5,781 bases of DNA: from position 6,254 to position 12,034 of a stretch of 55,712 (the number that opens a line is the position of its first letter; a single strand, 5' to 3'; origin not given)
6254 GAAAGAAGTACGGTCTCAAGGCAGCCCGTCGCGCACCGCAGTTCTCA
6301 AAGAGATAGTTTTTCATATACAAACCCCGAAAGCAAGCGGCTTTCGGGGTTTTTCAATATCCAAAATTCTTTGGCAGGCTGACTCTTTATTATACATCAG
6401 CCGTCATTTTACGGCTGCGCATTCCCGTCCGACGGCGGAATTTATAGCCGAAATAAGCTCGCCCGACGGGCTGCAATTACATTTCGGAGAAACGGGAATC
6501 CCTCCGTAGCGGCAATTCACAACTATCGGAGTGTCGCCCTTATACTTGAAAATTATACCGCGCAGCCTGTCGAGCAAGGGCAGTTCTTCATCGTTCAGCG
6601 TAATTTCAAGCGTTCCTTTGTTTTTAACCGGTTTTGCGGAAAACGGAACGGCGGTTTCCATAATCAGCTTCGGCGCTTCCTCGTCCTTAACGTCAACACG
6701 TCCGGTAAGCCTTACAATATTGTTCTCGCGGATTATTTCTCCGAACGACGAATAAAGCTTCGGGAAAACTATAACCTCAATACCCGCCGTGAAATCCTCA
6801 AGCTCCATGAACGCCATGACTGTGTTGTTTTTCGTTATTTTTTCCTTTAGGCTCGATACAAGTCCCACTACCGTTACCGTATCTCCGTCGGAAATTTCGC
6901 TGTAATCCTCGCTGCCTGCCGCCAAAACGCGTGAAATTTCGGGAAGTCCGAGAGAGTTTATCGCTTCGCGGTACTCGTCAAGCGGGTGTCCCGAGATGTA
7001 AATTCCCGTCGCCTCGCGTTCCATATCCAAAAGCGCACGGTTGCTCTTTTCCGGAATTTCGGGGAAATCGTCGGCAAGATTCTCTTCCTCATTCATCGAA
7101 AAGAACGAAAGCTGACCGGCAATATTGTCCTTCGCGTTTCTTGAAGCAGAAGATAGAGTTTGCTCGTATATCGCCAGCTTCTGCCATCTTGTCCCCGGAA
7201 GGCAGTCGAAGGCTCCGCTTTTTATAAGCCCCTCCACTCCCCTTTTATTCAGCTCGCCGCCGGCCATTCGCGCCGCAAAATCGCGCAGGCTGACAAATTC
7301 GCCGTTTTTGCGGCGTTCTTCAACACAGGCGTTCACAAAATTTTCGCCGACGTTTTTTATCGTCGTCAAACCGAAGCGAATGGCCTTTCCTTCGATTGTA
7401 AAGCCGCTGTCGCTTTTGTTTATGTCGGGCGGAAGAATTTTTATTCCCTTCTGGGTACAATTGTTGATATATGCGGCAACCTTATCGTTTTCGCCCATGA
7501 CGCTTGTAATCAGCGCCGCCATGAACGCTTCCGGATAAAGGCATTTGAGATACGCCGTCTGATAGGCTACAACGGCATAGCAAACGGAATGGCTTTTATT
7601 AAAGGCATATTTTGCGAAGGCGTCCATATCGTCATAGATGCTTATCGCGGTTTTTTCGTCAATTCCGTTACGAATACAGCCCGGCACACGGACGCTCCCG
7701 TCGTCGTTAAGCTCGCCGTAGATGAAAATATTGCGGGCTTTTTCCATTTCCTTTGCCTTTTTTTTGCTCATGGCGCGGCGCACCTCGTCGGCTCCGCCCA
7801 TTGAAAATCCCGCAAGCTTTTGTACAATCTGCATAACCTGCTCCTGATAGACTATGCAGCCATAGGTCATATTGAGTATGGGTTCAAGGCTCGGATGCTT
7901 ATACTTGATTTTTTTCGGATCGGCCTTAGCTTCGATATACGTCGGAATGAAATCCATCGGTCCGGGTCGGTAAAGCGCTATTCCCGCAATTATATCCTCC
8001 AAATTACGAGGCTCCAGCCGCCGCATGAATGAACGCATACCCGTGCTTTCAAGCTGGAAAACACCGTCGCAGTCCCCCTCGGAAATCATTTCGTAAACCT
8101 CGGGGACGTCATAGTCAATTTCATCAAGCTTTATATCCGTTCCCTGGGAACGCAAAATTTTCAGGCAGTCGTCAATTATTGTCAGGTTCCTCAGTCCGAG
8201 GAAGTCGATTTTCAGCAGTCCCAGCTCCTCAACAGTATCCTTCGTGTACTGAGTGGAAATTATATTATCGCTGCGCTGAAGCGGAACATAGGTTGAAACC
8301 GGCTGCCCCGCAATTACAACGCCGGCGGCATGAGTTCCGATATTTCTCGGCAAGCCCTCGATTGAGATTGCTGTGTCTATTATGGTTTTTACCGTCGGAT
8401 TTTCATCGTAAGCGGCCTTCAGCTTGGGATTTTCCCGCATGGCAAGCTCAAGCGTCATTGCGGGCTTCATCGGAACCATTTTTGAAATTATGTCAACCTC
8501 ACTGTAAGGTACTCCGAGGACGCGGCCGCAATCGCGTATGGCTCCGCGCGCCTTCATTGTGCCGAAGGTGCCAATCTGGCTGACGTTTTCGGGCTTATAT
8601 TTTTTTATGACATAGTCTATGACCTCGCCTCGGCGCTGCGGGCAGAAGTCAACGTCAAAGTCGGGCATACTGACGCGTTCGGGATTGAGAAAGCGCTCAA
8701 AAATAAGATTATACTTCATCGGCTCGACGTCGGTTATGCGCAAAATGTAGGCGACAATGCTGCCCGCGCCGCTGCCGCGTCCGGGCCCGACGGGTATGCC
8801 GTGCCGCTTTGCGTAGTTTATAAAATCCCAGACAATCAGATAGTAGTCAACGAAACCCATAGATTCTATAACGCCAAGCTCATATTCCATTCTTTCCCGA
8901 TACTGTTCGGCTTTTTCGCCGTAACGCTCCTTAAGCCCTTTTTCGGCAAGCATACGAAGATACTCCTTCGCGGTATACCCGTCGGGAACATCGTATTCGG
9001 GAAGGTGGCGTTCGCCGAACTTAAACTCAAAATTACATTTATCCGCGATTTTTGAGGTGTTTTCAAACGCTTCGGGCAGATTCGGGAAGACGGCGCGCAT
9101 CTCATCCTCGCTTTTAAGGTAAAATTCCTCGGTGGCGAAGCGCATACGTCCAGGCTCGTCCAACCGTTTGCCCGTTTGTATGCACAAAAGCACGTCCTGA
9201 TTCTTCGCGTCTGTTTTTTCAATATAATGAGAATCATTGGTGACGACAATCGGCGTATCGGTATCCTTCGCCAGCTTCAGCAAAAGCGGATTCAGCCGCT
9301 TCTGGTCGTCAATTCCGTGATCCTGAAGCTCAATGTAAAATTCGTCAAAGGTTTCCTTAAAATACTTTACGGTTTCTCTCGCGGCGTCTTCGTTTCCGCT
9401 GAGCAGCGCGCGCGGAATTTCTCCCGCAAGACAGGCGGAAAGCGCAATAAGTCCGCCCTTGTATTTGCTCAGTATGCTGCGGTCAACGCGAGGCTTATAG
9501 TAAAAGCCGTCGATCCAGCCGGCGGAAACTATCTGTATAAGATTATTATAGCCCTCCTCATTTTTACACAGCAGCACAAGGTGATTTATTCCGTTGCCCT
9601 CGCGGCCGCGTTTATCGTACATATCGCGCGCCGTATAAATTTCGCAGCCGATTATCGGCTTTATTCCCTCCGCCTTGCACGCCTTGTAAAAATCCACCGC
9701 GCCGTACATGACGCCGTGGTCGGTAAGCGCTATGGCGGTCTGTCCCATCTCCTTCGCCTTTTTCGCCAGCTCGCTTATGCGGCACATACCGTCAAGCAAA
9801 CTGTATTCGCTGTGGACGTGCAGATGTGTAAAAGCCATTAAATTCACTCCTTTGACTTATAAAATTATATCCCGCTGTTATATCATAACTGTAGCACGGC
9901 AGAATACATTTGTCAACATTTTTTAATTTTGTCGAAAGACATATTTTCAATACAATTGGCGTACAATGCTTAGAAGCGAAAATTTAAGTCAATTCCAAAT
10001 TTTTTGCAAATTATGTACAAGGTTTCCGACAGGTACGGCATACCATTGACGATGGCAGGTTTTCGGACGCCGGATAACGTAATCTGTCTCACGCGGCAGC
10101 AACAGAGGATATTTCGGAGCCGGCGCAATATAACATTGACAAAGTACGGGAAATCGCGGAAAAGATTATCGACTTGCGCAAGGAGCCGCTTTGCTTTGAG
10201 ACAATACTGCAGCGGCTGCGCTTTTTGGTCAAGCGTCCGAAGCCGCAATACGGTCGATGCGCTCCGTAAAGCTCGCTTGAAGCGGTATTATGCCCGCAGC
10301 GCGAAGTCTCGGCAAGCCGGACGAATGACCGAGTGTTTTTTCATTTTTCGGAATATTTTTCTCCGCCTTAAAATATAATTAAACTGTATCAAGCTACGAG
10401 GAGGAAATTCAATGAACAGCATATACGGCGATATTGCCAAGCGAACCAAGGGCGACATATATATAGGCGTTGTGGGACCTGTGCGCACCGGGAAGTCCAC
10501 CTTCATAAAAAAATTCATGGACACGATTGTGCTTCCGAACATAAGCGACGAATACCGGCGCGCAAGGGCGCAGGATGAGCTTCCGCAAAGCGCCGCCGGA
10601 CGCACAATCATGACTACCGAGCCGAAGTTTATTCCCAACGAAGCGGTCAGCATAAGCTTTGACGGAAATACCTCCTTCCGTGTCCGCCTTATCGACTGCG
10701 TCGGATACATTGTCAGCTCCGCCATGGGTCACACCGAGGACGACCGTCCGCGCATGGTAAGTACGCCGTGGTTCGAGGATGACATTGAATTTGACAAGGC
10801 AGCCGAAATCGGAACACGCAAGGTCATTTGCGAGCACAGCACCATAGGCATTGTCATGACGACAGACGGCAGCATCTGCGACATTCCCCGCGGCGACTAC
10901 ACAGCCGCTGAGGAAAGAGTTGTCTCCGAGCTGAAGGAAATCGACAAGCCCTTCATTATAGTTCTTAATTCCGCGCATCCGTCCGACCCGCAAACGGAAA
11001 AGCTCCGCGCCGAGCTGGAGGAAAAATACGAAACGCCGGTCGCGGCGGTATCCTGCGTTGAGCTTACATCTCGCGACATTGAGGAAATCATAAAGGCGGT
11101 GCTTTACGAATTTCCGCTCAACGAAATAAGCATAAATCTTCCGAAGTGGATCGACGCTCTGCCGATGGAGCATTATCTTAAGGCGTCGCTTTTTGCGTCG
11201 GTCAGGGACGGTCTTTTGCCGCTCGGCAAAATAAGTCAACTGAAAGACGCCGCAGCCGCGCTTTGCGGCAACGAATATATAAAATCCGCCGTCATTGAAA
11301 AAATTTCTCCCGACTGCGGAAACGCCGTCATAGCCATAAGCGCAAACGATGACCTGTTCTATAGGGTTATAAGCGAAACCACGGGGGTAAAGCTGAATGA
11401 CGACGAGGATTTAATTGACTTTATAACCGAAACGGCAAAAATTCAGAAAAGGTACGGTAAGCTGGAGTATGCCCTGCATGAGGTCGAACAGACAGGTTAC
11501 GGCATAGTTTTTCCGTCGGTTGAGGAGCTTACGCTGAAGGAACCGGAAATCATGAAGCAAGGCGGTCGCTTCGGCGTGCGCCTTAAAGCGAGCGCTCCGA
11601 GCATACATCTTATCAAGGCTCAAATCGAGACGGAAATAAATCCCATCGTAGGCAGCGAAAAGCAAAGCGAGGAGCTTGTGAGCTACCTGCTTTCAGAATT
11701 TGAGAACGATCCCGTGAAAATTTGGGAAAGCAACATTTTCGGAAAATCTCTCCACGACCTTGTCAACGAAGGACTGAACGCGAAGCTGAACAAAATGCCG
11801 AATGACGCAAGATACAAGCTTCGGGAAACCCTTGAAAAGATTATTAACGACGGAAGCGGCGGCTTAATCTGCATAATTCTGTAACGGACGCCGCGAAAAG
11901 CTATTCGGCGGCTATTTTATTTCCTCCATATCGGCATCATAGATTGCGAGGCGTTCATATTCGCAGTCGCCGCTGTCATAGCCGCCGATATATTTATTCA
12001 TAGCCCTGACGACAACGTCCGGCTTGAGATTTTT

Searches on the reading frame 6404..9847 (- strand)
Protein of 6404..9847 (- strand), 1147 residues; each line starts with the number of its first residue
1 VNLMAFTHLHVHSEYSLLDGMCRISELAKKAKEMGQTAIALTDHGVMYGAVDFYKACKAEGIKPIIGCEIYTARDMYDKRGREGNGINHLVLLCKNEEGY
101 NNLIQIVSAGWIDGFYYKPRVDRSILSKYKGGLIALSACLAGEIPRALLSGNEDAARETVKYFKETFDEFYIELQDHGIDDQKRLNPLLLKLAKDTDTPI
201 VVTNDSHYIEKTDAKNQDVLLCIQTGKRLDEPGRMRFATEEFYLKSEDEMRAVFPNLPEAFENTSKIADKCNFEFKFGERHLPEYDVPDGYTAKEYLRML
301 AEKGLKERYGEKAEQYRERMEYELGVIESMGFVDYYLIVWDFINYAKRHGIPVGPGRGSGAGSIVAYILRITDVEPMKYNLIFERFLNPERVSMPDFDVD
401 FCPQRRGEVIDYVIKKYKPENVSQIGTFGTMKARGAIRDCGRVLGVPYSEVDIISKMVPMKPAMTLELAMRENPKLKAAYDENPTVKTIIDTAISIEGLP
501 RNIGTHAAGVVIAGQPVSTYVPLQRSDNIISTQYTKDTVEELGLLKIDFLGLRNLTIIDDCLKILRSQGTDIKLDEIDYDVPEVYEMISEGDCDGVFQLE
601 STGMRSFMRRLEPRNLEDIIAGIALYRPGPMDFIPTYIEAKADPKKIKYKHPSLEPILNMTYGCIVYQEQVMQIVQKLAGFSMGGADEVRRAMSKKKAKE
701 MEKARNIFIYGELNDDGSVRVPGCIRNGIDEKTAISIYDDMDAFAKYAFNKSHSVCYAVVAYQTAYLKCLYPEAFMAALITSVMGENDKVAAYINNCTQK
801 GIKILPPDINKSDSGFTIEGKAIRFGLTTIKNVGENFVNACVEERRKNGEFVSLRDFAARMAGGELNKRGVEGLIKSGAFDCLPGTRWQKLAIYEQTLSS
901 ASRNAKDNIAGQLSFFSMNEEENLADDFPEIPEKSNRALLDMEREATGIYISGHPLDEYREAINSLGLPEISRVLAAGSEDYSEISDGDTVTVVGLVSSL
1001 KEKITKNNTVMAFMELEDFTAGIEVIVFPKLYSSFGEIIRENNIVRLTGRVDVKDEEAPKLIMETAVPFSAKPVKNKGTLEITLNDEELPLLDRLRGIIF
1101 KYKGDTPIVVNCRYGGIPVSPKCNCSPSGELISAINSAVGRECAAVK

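Call 50: search_protein_families(library=pfam, proteins=[window:6404-9847:-], max_evalue=0.00001)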
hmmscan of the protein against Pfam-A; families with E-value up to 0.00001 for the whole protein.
window:6404-9847:- (1147 aa): 5 families
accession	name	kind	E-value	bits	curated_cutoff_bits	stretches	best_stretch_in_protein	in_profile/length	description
PF07733.18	DNA_pol3_alpha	-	2.3e-103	345.8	23.9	1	295-551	1-260/260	Bacterial DNA polymerase III alpha NTPase domain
PF17657.6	DNA_pol3_finger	-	3.6e-60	202.5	22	1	554-711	1-161/166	Bacterial DNA polymerase III alpha subunit finger domain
PF02811.25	PHP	-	8.3e-60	202.3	26.4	1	8-177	1-164/164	PHP domain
PF14579.12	HHH_6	-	2e-28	98.9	25.6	1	801-889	1-89/90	Helix-hairpin-helix motif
PF01336.31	tRNA_anti-codon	-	1.2e-09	38.4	27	1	991-1060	1-66/75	OB-fold nucleic acid binding domain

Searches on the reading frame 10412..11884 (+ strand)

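Call 50: search_protein_families(library=pfam, proteins=[window:10412-11884:+], max_evalue=0.00001)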
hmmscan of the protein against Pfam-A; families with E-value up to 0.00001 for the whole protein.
window:10412-11884:+ (490 aa): 3 families
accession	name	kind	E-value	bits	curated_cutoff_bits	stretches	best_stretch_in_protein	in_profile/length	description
PF09547.16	SpoIVA_ATPase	-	1.6e-117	391.5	26.6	1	3-235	5-237/237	Stage IV sporulation protein A, ATPase domain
PF20438.3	SpoIVA_middle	-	8.4e-62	208.9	25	1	237-414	2-179/179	Stage IV sporulation protein A, middle domain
PF20439.3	SpoIVA_C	-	1.2e-36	125.1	25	1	415-490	1-76/76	Sporulation stage IV protein A, C-terminal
